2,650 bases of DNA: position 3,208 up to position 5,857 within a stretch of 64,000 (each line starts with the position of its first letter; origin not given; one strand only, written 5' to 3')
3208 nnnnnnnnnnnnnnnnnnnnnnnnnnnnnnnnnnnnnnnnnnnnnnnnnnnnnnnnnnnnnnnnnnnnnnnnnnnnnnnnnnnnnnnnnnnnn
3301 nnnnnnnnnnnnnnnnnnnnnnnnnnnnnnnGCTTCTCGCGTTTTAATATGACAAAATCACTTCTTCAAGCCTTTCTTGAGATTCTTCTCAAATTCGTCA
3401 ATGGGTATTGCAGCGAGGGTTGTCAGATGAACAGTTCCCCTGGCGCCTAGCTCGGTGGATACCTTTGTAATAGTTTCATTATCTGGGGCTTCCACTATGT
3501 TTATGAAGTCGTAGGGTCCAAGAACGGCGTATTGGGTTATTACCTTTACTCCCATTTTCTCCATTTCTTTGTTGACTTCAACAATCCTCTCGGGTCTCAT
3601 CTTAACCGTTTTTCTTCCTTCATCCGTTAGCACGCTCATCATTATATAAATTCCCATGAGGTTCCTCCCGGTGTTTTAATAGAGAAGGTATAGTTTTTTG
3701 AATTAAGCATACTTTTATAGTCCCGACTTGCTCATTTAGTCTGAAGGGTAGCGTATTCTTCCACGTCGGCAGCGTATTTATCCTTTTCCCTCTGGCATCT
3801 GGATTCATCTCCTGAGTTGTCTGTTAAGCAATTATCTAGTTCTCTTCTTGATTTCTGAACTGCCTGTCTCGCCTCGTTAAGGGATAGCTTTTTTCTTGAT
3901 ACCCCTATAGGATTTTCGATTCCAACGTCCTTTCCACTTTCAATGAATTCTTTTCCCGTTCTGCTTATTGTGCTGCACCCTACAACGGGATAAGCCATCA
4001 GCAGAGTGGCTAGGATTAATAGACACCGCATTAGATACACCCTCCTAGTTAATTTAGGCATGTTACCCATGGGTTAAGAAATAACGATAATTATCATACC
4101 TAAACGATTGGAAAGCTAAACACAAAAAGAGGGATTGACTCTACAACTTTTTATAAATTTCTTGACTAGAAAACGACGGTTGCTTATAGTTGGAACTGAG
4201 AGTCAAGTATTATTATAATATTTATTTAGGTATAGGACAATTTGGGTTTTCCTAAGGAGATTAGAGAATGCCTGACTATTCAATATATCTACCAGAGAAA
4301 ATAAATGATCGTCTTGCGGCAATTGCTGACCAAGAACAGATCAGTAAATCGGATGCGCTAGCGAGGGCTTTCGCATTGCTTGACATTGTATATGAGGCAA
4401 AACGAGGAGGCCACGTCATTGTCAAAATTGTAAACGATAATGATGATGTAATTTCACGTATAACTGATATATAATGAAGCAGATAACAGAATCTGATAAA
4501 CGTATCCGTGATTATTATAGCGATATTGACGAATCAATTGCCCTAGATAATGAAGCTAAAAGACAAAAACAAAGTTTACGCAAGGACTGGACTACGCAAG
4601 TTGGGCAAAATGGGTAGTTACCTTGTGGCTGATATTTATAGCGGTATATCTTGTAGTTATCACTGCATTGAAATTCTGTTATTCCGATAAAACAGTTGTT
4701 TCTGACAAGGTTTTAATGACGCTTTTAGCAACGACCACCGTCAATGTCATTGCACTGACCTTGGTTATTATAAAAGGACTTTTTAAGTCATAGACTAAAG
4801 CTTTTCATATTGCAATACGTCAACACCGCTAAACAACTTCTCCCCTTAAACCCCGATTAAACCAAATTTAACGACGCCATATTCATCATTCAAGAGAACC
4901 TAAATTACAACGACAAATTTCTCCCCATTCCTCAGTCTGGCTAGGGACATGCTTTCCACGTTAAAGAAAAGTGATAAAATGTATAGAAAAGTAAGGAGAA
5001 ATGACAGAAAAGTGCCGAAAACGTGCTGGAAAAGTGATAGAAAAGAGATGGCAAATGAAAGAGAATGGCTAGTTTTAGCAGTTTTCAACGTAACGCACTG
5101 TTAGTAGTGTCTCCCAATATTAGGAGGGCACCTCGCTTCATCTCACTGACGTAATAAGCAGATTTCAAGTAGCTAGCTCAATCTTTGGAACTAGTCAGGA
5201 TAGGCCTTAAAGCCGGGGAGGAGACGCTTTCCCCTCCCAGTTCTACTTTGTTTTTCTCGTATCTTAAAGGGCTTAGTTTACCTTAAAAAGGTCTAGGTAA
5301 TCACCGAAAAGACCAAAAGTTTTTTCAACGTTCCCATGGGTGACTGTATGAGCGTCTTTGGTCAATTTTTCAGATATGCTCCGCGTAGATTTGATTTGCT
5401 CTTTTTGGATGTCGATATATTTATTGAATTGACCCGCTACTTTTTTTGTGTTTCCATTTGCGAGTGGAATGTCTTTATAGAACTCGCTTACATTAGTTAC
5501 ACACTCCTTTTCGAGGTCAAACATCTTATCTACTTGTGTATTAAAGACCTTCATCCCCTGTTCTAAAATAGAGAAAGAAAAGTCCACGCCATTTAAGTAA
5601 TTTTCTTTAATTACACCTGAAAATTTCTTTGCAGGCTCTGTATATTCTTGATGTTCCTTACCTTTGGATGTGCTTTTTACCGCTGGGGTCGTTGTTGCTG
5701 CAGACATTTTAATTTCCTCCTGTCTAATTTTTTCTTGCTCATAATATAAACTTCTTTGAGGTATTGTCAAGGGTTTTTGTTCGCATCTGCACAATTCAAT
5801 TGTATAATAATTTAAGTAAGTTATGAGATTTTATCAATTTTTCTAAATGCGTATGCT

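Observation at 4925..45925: Pair of diverged ~170-bp repeat elements in inverted orientation bracket a 40.6 kb segment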

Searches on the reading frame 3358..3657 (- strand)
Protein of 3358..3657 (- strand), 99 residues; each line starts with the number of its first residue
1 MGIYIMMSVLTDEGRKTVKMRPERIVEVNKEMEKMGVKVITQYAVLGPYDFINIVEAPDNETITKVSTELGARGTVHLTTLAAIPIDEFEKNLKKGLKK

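Call 23: search_protein_families(library=pfam, proteins=[window:3358-3657:-], max_evalue=0.01)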
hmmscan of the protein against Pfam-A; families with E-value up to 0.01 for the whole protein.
window:3358-3657:- (99 aa): 1 family
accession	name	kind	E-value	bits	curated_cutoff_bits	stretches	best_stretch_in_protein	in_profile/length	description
PF08734.17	GYD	-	2.4e-30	104.8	31.4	1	4-91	1-89/91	GYD domain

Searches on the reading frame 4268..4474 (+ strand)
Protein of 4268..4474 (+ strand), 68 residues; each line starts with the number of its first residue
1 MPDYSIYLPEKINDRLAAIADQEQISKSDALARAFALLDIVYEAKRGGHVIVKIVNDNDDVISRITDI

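Call 23: search_protein_families(library=pfam, proteins=[window:4268-4474:+], max_evalue=0.01)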
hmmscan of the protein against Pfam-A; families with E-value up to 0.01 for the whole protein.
window:4268-4474:+ (68 aa): 1 family
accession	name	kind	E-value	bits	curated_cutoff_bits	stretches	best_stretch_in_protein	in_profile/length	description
PF01402.27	RHH_1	-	0.0083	16.5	20.5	0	5-36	3-34/39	Ribbon-helix-helix protein, copG family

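Call 53: search_protein_families(library=ncbifam, proteins=[window:4268-4474:+], max_evalue=0.1)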
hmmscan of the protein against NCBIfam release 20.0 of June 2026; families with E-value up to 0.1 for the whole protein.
window:4268-4474:+ (68 aa): 1 family
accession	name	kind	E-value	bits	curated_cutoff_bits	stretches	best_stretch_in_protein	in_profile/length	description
NF041793.1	ORF56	equivalog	0.00041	20.4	50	1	5-31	4-30/39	ORF56 family plasmid copy control protein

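Call 54: search_protein_families(library=phrogs, proteins=[window:4268-4474:+], max_evalue=0.1)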
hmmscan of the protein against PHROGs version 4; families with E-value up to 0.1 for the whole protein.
window:4268-4474:+ (68 aa): 5 families
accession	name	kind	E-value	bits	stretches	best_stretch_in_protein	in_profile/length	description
phrog_876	-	transcription regulation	0.0093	16.5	1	5-39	71-105/239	transcriptional repressor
phrog_24852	-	unknown function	0.016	16.3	1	4-33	9-38/74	-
phrog_4653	-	unknown function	0.045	14.9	1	28-62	12-47/51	-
phrog_7325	-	transcription regulation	0.06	14.5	1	4-41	59-97/151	CopG-like transcriptional repressor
phrog_8557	-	unknown function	0.071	14.2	1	13-59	13-59/67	-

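Call 55: search_solved_structures(query=window:4268-4474:+, max_evalue=1)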
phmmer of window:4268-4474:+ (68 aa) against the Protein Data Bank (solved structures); distinct sequences matched with E-value up to 1: 1.
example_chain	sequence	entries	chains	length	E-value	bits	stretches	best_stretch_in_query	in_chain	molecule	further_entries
2k9i_A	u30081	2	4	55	1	13.3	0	5-34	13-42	Uncharacterized protein ORF56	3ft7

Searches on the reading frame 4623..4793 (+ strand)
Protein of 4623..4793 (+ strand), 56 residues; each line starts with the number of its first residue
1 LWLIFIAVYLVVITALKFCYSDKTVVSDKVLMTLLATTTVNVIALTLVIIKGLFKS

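Call 23: search_protein_families(library=pfam, proteins=[window:4623-4793:+], max_evalue=0.01)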
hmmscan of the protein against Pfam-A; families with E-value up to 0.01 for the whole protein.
window:4623-4793:+ (56 aa): 0 families

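Call 53: search_protein_families(library=ncbifam, proteins=[window:4623-4793:+], max_evalue=0.1)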
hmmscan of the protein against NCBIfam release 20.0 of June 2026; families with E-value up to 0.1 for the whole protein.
window:4623-4793:+ (56 aa): 0 families

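Call 54: search_protein_families(library=phrogs, proteins=[window:4623-4793:+], max_evalue=0.1)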
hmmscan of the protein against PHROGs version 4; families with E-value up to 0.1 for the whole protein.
window:4623-4793:+ (56 aa): 3 families
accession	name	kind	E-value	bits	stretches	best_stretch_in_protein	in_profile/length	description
phrog_33656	-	unknown function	0.0008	20.6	1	21-55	85-119/126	-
phrog_13343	-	unknown function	0.0092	17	1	2-56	125-174/182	-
phrog_26171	-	unknown function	0.061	14.2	1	5-56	127-180/190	-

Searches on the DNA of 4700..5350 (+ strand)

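Call 11: search_rna_families(source=window, start=4700, end=5350, threshold=evalue, max_evalue=10)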
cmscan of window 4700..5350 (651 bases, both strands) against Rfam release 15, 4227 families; matches with E-value up to 10: 2.
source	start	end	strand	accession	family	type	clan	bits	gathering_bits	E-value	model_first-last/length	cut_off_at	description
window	5027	5087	-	RF03485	mir-4000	Gene; miRNA;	-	16.8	58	1.9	1-54/54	no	mir-4000 microRNA precursor family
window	5243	5318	+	RF02958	drum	Gene; sRNA;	-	13.5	43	8.2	1-112/112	no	drum RNA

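Call 39: search_dna_similar(query=window:4855-5105:+, collection=plasmids, mode=distant, max_evalue=0.01)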
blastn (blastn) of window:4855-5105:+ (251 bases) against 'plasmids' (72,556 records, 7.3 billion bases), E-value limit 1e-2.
No match.

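Call 40: search_dna_similar(query=window:4855-5105:+, collection=phages, mode=distant, max_evalue=0.01)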
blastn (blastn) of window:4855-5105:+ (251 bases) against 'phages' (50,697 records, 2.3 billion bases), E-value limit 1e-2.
No match.

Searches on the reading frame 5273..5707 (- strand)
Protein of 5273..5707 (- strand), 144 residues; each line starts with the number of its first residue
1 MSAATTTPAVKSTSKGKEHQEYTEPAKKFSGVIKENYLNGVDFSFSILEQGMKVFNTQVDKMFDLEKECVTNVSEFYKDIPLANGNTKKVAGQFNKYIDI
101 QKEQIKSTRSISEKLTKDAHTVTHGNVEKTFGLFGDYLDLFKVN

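Call 23: search_protein_families(library=pfam, proteins=[window:5273-5707:-], max_evalue=0.01)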
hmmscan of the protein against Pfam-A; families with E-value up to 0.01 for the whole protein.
window:5273-5707:- (144 aa): 0 families

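Call 43: find_homologous_proteins(query=window:5273-5707:-, max_evalue=0.001)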
Query window:5273-5707:- (144 aa): 1 proteins with E <= 0.001 among 18 candidates.
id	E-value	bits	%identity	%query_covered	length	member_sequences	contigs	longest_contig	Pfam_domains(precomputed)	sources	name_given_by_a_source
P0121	1.0e-87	309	99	100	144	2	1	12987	-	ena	-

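Call 44: find_encoding_contigs(protein=P0121, flank=10000, max_places=10)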
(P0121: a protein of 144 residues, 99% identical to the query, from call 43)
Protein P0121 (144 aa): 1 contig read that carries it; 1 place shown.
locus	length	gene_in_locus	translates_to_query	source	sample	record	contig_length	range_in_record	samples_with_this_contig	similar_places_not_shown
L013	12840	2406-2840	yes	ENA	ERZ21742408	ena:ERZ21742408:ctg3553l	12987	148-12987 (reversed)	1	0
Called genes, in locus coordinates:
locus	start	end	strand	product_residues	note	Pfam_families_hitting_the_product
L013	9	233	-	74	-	-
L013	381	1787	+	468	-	PF00206:Lyase_1, PF10415:FumaraseC_C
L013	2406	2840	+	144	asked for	-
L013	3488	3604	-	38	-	-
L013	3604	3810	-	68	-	-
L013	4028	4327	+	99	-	-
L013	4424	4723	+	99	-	PF08734:GYD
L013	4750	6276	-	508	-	PF13084:DUF3943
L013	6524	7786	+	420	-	PF13393:tRNA-synt_His, PF00587:tRNA-synt_2b, PF13393:tRNA-synt_His, PF03129:HGTP_anticodon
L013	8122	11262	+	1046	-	PF18470:Cas9_a (faint), PF13395:HNH_4, PF18541:RuvC_III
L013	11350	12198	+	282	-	PF01867:Cas_Cas1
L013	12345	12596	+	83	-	-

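Call 53: search_protein_families(library=ncbifam, proteins=[window:5273-5707:-], max_evalue=0.1)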
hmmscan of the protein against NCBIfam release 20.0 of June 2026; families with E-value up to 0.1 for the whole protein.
window:5273-5707:- (144 aa): 0 families

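Call 54: search_protein_families(library=phrogs, proteins=[window:5273-5707:-], max_evalue=0.1)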
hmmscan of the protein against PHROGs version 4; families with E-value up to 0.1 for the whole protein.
window:5273-5707:- (144 aa): 1 family
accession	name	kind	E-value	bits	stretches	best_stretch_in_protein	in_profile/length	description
phrog_21938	-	unknown function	0.0073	16.6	1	56-127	125-199/342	-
